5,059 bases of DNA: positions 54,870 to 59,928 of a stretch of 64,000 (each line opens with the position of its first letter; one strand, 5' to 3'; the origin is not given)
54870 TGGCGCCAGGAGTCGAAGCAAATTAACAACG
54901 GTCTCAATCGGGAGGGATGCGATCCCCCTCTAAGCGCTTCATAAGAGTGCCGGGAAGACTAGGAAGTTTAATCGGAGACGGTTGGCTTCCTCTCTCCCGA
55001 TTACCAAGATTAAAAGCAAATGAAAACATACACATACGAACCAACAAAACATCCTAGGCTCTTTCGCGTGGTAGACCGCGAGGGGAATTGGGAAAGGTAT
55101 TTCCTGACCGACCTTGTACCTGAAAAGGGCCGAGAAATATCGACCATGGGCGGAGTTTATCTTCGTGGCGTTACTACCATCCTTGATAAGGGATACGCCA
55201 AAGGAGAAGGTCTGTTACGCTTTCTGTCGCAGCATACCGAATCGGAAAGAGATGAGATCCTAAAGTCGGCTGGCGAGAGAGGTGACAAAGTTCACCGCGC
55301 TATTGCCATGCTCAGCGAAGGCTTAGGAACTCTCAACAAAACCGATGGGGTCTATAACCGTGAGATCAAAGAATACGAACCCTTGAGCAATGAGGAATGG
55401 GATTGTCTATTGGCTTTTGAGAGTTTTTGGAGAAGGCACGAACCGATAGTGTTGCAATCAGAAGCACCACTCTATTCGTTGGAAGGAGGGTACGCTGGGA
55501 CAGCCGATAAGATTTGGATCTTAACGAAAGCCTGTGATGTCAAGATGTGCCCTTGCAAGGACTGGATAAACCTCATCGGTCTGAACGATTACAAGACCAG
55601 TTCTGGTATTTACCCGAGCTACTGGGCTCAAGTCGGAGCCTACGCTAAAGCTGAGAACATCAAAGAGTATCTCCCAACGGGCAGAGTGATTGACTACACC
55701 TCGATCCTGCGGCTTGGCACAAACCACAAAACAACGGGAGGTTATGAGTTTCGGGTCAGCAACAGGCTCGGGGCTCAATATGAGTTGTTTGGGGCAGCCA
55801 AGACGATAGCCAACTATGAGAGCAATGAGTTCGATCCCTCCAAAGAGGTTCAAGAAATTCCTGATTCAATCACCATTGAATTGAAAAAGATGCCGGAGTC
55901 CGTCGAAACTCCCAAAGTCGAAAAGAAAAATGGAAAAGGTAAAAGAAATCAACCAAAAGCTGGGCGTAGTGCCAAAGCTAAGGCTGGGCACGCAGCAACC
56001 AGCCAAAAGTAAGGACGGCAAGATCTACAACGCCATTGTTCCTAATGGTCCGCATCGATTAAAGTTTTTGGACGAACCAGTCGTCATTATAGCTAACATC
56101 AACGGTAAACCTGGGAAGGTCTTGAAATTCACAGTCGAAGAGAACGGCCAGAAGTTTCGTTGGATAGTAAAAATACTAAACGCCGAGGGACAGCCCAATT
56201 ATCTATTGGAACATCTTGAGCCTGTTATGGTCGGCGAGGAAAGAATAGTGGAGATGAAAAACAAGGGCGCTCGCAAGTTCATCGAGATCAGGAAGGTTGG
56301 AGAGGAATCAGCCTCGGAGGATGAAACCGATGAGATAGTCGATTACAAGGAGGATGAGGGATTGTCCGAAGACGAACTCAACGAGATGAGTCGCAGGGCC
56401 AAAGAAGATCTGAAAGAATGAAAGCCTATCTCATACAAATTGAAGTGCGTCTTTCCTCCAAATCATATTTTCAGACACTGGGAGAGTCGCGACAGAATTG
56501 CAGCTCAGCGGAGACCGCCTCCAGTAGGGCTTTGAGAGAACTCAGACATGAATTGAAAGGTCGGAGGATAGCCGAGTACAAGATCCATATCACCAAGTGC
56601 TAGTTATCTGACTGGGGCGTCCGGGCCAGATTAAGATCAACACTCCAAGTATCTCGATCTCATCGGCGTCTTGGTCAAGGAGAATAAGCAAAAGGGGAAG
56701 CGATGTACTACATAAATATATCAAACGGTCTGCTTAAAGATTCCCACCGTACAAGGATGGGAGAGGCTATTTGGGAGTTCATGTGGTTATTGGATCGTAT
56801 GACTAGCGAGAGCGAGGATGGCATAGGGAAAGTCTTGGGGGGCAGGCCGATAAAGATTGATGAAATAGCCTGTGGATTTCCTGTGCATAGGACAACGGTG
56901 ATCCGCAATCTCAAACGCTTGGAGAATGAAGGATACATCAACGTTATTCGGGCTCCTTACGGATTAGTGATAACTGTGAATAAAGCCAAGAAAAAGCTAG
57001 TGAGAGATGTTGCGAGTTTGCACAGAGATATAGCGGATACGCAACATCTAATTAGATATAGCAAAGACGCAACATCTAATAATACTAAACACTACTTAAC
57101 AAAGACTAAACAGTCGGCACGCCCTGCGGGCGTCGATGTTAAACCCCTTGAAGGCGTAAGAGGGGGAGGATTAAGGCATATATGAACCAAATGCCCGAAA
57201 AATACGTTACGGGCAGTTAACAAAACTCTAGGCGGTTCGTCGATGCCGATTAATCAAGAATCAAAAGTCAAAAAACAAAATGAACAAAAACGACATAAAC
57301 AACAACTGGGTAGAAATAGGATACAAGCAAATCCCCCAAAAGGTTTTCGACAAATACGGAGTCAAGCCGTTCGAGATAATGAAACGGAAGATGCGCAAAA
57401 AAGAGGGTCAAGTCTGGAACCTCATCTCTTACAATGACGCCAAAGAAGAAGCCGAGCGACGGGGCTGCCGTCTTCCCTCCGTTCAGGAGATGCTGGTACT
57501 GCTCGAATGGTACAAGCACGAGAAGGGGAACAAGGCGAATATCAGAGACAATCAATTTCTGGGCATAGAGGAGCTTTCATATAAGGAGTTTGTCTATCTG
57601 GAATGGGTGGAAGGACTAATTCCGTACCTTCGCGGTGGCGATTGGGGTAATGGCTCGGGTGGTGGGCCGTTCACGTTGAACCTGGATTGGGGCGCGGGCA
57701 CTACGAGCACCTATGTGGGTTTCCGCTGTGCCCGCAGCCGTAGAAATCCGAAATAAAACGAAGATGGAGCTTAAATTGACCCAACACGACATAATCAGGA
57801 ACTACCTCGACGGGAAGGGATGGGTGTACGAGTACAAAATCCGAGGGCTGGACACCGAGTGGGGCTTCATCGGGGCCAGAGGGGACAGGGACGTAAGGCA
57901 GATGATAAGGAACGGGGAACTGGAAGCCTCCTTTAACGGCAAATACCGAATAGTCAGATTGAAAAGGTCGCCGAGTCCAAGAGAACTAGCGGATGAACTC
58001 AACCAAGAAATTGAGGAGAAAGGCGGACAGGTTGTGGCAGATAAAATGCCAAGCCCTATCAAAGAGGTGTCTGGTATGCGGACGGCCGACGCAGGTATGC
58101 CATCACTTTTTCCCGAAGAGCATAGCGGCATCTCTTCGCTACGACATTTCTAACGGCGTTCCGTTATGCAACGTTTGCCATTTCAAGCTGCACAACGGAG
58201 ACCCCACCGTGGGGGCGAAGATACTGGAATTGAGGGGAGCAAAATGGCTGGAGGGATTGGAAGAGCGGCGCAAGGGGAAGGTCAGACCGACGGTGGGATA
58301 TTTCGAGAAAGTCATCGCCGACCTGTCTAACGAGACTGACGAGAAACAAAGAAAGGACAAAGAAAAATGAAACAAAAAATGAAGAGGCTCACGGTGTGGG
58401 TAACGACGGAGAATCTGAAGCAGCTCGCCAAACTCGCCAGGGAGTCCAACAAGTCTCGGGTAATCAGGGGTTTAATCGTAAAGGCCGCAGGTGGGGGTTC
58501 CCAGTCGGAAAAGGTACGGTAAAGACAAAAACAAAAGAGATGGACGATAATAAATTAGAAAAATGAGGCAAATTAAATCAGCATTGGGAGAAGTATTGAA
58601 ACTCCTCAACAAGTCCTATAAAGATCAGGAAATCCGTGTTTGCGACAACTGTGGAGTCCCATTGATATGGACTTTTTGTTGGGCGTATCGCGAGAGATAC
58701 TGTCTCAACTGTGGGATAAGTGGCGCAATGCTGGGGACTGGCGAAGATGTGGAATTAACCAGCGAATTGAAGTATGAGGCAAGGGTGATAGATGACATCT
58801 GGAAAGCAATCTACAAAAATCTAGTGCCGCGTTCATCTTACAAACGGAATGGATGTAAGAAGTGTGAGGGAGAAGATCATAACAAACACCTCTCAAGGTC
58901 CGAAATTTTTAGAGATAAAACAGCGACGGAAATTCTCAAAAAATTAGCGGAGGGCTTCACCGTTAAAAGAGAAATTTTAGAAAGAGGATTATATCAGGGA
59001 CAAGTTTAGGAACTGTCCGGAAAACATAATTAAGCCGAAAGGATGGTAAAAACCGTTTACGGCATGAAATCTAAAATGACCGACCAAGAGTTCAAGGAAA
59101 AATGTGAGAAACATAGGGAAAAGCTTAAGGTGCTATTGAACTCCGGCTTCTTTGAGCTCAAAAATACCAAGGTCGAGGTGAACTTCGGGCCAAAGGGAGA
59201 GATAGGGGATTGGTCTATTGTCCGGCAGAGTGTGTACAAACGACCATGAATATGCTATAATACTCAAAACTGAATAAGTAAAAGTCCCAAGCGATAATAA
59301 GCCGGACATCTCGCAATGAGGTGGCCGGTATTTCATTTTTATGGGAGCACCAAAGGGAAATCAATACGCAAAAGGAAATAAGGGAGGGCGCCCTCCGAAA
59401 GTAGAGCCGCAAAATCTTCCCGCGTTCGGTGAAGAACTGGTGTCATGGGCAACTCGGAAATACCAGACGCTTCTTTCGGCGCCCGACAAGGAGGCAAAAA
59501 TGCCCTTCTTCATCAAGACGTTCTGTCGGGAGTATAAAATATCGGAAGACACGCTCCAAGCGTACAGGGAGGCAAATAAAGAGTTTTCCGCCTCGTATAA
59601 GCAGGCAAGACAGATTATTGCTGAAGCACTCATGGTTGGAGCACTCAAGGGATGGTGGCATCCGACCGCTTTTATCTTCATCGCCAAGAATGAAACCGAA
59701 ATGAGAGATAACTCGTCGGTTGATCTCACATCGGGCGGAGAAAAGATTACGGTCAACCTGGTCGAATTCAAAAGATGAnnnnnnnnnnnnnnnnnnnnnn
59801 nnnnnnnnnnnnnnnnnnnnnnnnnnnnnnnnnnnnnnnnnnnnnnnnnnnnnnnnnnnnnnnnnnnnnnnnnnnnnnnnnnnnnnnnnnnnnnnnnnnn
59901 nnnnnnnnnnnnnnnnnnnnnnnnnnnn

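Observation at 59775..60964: Two translationally coupled GT2 glycosyltransferase genes wedged between terS and terL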

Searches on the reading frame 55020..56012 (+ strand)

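Call 3: search_protein_families(library=pfam, proteins=[window:55020-56012:+], max_evalue=0.01)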
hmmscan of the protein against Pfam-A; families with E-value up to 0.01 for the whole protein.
window:55020-56012:+ (330 aa): 0 families

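Call 4: search_protein_families(library=phrogs, proteins=[window:55020-56012:+], max_evalue=0.01)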
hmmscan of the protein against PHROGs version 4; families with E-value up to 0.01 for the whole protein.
window:55020-56012:+ (330 aa): 2 families
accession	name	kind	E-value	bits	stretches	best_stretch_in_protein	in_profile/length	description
phrog_298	-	DNA, RNA and nucleotide metabolism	4.6e-19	69.9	1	44-269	62-261/293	exonuclease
phrog_466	-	DNA, RNA and nucleotide metabolism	0.0005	20.5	1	83-214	210-320/446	exonuclease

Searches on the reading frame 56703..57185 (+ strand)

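Call 3: search_protein_families(library=pfam, proteins=[window:56703-57185:+], max_evalue=0.01)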
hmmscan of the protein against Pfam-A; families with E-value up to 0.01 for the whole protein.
window:56703-57185:+ (160 aa): 3 families
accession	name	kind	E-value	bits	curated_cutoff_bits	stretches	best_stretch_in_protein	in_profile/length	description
PF13545.12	HTH_Crp_2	-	0.00083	19.7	27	1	47-87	20-58/70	Crp-like helix-turn-helix domain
PF01047.28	MarR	-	0.0011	19.2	24.6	1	49-83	17-51/59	MarR family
PF08279.18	HTH_11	-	0.0019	18.5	25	1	49-78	15-44/55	HTH domain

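Call 4: search_protein_families(library=phrogs, proteins=[window:56703-57185:+], max_evalue=0.01)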
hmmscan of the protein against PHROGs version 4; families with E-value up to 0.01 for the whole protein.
window:56703-57185:+ (160 aa): 2 families
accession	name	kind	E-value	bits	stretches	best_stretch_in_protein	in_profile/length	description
phrog_7498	-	DNA, RNA and nucleotide metabolism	2.5e-25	90.2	1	2-127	6-140/296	DnaD-like helicase loader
phrog_186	-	DNA, RNA and nucleotide metabolism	0.0013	19.5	1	2-105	21-117/308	DnaD-like helicase loader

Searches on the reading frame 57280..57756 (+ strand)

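Call 3: search_protein_families(library=pfam, proteins=[window:57280-57756:+], max_evalue=0.01)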
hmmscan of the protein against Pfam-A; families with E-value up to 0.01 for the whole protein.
window:57280-57756:+ (158 aa): 1 family
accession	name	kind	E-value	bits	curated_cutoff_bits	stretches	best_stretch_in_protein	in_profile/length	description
PF03781.23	FGE-sulfatase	-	0.0059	16.7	23.3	0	49-71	96-118/255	Sulfatase-modifying factor enzyme 1-like domain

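Call 4: search_protein_families(library=phrogs, proteins=[window:57280-57756:+], max_evalue=0.01)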
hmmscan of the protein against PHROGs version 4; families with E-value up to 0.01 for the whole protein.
window:57280-57756:+ (158 aa): 2 families
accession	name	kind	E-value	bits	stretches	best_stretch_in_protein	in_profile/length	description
phrog_2889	-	unknown function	1.5e-07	31.6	1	111-152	372-413/418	-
phrog_5302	-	tail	0.0032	17.1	1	117-151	507-541/548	tail protein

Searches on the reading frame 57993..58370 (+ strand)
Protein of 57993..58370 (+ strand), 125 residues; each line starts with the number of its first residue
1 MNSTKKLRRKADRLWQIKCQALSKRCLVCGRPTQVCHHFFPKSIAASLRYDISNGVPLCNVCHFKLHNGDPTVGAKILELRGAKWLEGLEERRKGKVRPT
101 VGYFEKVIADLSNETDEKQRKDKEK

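Call 3: search_protein_families(library=pfam, proteins=[window:57993-58370:+], max_evalue=0.01)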
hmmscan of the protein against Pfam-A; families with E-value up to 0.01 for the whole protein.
window:57993-58370:+ (125 aa): 1 family
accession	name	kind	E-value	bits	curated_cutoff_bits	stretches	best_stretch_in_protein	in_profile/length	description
PF01844.29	HNH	-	1.7e-06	28.5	21.4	1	26-68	1-46/47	HNH endonuclease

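Call 4: search_protein_families(library=phrogs, proteins=[window:57993-58370:+], max_evalue=0.01)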
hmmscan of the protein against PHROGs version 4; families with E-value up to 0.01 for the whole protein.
window:57993-58370:+ (125 aa): 12 families
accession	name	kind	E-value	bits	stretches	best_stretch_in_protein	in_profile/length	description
phrog_5034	-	DNA, RNA and nucleotide metabolism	2.4e-07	32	1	6-117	13-129/138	NinG/ Rap DNA junction specific endonuclease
phrog_144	-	DNA, RNA and nucleotide metabolism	5.1e-07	30.5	1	24-70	85-136/175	HNH endonuclease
phrog_1271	-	DNA, RNA and nucleotide metabolism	3.7e-06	27.6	1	24-71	267-320/361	HNH endonuclease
phrog_8048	-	DNA, RNA and nucleotide metabolism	3.7e-06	27.3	1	24-80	177-239/273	HNH endonuclease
phrog_20279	-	unknown function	4.5e-06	27.7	1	37-71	111-145/162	-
phrog_32453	-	DNA, RNA and nucleotide metabolism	2.6e-05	25.4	1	7-66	55-114/175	HNH endonuclease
phrog_338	-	DNA, RNA and nucleotide metabolism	6.5e-05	23.4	1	4-109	186-285/340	HNH endonuclease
phrog_5956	-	DNA, RNA and nucleotide metabolism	9.9e-05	23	1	5-70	48-111/138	HNH endonuclease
phrog_119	-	DNA, RNA and nucleotide metabolism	0.00013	21.9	1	5-70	192-258/443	HNH endonuclease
phrog_589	-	DNA, RNA and nucleotide metabolism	0.00015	22.6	1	24-66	92-138/179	HNH endonuclease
phrog_1588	-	unknown function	0.0019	19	1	4-69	19-85/132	-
phrog_24030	-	DNA, RNA and nucleotide metabolism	0.0026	18.1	1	23-66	18-62/342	RNA ligase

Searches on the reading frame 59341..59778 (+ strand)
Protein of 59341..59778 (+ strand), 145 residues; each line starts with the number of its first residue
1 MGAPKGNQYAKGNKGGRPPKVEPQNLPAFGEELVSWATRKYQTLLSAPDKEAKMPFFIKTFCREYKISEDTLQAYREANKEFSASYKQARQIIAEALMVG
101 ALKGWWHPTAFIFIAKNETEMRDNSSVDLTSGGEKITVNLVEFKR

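Call 3: search_protein_families(library=pfam, proteins=[window:59341-59778:+], max_evalue=0.01)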
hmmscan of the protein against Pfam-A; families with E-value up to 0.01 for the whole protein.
window:59341-59778:+ (145 aa): 1 family
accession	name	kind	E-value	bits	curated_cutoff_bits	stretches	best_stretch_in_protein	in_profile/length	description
PF16677.11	GP3_package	-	6.9e-05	23.4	29.4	1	16-117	1-95/105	DNA-packaging protein gp3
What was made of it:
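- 59341..59778 (+): Small terminase subunit (terS), 145 aa. PF16677 GP3_package scores 23.4 bits, below its 29.4 cut-off (call 3).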

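Call 4: search_protein_families(library=phrogs, proteins=[window:59341-59778:+], max_evalue=0.01)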
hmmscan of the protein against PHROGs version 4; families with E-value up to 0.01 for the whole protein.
window:59341-59778:+ (145 aa): 3 families
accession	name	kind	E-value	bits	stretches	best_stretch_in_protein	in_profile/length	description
phrog_606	-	head and packaging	4.5e-09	37.6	1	2-136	4-145/167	terminase small subunit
phrog_309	-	head and packaging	0.00082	20.4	1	64-135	165-264/319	terminase small subunit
phrog_3064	-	head and packaging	0.0048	17.4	1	49-129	76-153/175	terminase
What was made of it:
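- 59341..59778 (+): phrog_606 4.5e-9 (call 4).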

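Call 84: search_protein_families(library=ncbifam, proteins=[window:59341-59778:+], max_evalue=0.01)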
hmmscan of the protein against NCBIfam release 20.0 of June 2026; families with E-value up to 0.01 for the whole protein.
window:59341-59778:+ (145 aa): 0 families
